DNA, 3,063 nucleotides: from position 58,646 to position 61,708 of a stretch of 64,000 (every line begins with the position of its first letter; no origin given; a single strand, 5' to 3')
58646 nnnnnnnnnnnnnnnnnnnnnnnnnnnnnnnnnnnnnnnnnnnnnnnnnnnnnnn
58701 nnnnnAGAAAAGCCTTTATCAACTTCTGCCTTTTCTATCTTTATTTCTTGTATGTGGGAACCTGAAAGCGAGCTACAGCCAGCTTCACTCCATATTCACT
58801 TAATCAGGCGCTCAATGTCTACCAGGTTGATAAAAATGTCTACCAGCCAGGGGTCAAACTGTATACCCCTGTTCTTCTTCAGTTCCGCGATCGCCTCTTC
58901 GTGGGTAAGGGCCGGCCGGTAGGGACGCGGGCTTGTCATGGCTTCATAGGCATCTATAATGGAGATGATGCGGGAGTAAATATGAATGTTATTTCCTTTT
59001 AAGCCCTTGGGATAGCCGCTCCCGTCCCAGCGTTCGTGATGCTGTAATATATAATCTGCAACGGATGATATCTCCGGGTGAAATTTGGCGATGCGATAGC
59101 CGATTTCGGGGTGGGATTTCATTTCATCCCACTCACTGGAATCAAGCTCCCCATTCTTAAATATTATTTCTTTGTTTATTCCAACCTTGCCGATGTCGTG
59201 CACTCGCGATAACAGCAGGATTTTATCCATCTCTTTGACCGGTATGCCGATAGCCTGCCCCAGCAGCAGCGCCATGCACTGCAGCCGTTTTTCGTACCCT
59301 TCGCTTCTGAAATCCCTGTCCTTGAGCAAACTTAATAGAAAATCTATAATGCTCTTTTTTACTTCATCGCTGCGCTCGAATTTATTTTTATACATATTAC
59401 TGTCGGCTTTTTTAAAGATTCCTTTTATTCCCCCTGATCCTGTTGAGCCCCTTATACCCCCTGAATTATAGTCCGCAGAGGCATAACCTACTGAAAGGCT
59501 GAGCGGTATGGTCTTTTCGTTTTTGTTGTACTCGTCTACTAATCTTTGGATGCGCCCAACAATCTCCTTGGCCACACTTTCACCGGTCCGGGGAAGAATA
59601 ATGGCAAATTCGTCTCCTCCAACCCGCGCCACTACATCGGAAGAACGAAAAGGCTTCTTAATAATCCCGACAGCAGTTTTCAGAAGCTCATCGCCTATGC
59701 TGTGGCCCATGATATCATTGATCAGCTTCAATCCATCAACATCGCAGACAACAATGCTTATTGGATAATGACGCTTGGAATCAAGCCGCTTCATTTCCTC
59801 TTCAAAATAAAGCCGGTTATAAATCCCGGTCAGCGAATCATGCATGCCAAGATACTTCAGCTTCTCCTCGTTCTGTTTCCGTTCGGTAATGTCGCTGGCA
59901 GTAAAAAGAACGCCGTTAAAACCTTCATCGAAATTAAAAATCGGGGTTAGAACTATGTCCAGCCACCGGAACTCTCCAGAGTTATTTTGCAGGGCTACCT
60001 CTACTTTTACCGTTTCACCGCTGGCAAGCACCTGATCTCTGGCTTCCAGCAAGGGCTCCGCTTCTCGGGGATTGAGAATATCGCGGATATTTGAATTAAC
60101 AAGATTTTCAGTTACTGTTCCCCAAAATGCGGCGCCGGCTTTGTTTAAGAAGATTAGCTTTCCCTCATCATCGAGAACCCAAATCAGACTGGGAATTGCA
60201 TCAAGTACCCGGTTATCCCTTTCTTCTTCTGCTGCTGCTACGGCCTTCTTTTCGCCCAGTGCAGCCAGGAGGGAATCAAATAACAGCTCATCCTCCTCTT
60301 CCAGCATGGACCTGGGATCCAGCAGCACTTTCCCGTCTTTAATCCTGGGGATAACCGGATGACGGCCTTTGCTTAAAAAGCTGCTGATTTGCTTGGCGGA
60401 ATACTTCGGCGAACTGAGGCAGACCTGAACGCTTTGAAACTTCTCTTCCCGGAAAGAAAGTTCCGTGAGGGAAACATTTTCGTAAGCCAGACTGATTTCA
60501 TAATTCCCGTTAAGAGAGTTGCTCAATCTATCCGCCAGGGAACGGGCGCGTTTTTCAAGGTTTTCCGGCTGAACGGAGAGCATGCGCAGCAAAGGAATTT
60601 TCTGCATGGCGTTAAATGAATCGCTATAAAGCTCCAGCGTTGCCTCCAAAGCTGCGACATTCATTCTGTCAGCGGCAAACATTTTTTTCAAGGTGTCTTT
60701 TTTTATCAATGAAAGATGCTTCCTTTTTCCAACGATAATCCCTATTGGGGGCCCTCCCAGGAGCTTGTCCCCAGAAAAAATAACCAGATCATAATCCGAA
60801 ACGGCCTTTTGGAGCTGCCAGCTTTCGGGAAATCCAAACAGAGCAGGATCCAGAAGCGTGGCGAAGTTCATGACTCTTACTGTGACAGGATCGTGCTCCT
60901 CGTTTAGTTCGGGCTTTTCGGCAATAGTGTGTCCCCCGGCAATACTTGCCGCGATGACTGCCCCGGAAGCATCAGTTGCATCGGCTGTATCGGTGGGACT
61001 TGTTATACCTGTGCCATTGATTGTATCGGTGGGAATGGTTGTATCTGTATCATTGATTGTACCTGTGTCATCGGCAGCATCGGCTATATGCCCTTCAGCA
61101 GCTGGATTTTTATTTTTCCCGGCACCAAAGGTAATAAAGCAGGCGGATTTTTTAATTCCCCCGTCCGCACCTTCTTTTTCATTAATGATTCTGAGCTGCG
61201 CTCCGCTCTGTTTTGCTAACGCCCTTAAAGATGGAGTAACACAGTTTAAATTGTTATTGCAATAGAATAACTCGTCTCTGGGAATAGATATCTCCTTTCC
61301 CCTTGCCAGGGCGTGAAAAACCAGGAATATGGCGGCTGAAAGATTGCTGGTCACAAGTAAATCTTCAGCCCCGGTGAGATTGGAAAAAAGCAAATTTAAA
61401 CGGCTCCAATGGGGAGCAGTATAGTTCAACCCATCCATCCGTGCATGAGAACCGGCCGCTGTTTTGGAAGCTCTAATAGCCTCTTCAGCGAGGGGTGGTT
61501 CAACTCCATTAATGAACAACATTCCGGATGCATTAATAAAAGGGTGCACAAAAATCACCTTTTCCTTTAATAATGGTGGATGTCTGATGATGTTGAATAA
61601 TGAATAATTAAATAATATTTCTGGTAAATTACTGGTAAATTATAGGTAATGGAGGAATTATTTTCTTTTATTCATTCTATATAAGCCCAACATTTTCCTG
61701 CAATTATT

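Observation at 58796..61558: SelA-like PLP-fold domain fused to PAS-GGDEF-HD-GYP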

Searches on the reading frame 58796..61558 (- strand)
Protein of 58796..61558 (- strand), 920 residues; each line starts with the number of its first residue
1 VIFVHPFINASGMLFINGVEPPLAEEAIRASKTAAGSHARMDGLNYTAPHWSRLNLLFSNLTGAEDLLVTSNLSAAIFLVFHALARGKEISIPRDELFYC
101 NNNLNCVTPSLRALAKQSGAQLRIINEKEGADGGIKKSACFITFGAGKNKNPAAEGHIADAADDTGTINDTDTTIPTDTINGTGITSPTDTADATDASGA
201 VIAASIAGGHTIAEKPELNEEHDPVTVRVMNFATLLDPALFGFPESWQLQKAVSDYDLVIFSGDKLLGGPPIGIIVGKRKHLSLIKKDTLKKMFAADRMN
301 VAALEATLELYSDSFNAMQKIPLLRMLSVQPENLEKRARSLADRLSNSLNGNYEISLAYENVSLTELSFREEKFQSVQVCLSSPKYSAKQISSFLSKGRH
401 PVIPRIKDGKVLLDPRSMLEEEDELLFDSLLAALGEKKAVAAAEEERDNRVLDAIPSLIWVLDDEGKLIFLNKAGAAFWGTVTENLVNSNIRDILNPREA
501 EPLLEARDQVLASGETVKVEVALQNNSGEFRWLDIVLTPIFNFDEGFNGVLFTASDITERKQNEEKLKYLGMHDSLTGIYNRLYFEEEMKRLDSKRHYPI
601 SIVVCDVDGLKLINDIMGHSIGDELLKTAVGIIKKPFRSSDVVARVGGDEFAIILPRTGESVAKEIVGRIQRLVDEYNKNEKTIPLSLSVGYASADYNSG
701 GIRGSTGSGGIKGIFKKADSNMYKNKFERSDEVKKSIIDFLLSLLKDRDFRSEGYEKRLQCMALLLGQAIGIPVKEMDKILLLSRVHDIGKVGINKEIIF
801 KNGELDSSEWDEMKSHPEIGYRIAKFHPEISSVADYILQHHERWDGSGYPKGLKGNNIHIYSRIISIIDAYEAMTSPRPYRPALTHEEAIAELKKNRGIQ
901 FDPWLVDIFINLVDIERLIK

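Call 3: search_protein_families(library=pfam, proteins=[window:58796-61558:-], max_evalue=1)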
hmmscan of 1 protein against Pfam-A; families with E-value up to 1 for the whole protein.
window:58796-61558:- (920 aa): 12 families
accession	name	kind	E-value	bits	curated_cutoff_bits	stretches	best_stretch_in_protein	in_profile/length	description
PF03841.19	SelA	-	4.4e-44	151.4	22.8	2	213-418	160-366/367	L-seryl-tRNA selenium transferase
PF00990.26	GGDEF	-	3.3e-33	115.2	23.8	1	572-727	2-156/161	Diguanylate cyclase, GGDEF domain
PF13487.12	HD_5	-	4.6e-31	108.3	27.2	1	743-903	5-168/170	HD domain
PF01966.28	HD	-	1.2e-15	58.3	22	1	762-874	11-116/116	HD domain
PF08448.16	PAS_4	-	6.6e-14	52.5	23.1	1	452-562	1-110/110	PAS fold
PF13426.13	PAS_9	-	4.6e-11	43.4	27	1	459-559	4-103/103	PAS domain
PF00989.32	PAS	-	3.9e-07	30.5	22.6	1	448-557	3-113/113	PAS fold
PF13188.13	PAS_8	-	1.4e-05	25.2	21.8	1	450-499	5-54/65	PAS domain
PF08447.18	PAS_3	-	6.2e-05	23.6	25.6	1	469-542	2-77/89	PAS fold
PF00266.25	Aminotran_5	-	0.00079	18.9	21.5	1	255-286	191-222/371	Aminotransferase class-V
PF17853.6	GGDEF_2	-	0.11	13.1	24.5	1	589-691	12-94/116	GGDEF-like domain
PF14431.12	YwqJ-deaminase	-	0.19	12.3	25.9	1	816-852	61-100/138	YwqJ-like deaminase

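Call 4: search_protein_families(library=ncbifam, proteins=[window:58796-61558:-], max_evalue=1)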
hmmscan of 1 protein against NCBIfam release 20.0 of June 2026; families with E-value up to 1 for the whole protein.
window:58796-61558:- (920 aa): 42 families (the best 25 are shown)
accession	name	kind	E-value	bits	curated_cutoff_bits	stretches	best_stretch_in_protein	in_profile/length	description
TIGR00474.1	selA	equivalog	3.9e-49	167.8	267.9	2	218-430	240-453/455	L-seryl-tRNA(Sec) selenium transferase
TIGR00254.1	GGDEF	domain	7.2e-33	113.6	37.4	1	569-733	3-164/168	diguanylate cyclase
NF007423.1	PRK09966.1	equivalog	5e-32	111.3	325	1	543-726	210-390/390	diguanylate cyclase DgcN/YfiN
NF007135.0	PRK09581.1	equivalog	7.3e-30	104.2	474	1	569-733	290-452/457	PleD family two-component system response regulator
NF053512.1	nitric_RR_NosR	exception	1e-28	100.5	400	1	725-914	165-355/422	response regulator c-di-GMP phosphodiesterase, NosR family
NF007298.0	PRK09776.1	equivalog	1.4e-28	99.3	1135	1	444-678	553-794/1111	diguanylate cyclase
NF053781.1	cdiGMPphdstlr2612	equivalog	9.7e-28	96.4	1600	1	442-700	710-977/1268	Tlr1612 family c-di-GMP phosphodiesterase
NF038266.1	diguan_SiaD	equivalog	1.5e-26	93.3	290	1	563-699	86-227/252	biofilm regulation diguanylate cyclase SiaD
NF047654.1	DiguCycDgcRLepto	equivalog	3.2e-24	85.3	500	1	561-728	123-288/295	diguanylate cyclase DgcR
NF040885.1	diguan_DgcJ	equivalog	3.2e-23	82.3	500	1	572-729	342-489/493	diguanylate cyclase DgcJ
NF007380.0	PRK09894.1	equivalog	4.8e-23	82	256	1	567-697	125-258/296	diguanylate cyclase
NF051473.1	DigCycDgcsShew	equivalog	5.2e-23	81.8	400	1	571-726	135-281/291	diguanylate cyclase DgcS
NF011955.1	PRK15426.1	equivalog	9.6e-23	80.1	408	1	565-696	392-529/564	cellulose biosynthesis regulator diguanylate cyclase DgcQ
NF007474.0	PRK10060.1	equivalog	1.9e-22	79.3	782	1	450-726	115-385/663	cyclic di-GMP phosphodiesterase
NF045675.1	PhdiestaseDibA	equivalog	1.2e-21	76.7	980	1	449-694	81-331/623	phosphodiesterase DibA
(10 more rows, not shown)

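Call 14: find_related_loci(query=window:58796-61558:-, collection=genome_contigs, flank=10000)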
Query window:58796-61558:- (920 aa) in genome_contigs; peptide patterns used: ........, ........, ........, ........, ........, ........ (x = any residue, [..] = any of these).
112 stretches matched a pattern; 6 encode a relative of the query (tblastn E <= 1e-3); 6 distinct loci.
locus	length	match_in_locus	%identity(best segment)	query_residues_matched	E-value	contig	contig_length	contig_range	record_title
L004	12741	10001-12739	95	1-906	0e+0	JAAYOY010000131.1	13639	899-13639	MAG: Bacillota bacterium isolate AS22ysBPME_12 95477_AS22, whole genome shotgun sequence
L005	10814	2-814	85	647-920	4e-148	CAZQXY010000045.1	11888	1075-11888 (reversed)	MAG TPA_asm: uncultured Desulfovibrionaceae bacterium isolate binchicken_co39_542 genome assembly, contig: NODE_12863_le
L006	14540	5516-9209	36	568-900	2e-30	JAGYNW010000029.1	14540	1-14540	MAG: Candidatus Omnitrophota bacterium isolate M55B153 29, whole genome shotgun sequence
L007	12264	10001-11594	32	540-912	1e-28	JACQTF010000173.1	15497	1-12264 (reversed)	MAG: Acidobacteria bacterium isolate NC_groundwater_1404_Ag_S-0.65um_61_43 S_p65_S5_coassembly_k141_3861351, whole genom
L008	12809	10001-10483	43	556-726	6e-37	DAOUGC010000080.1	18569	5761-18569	MAG TPA_asm: Levilinea sp. isolate R24_96 k131_1202672, whole genome shotgun sequence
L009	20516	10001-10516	33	550-726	2e-19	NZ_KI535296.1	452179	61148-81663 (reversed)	Bacillus sp. UNC438CL73TsuS30 M028DRAFT_scaffold00003.3, whole genome shotgun sequence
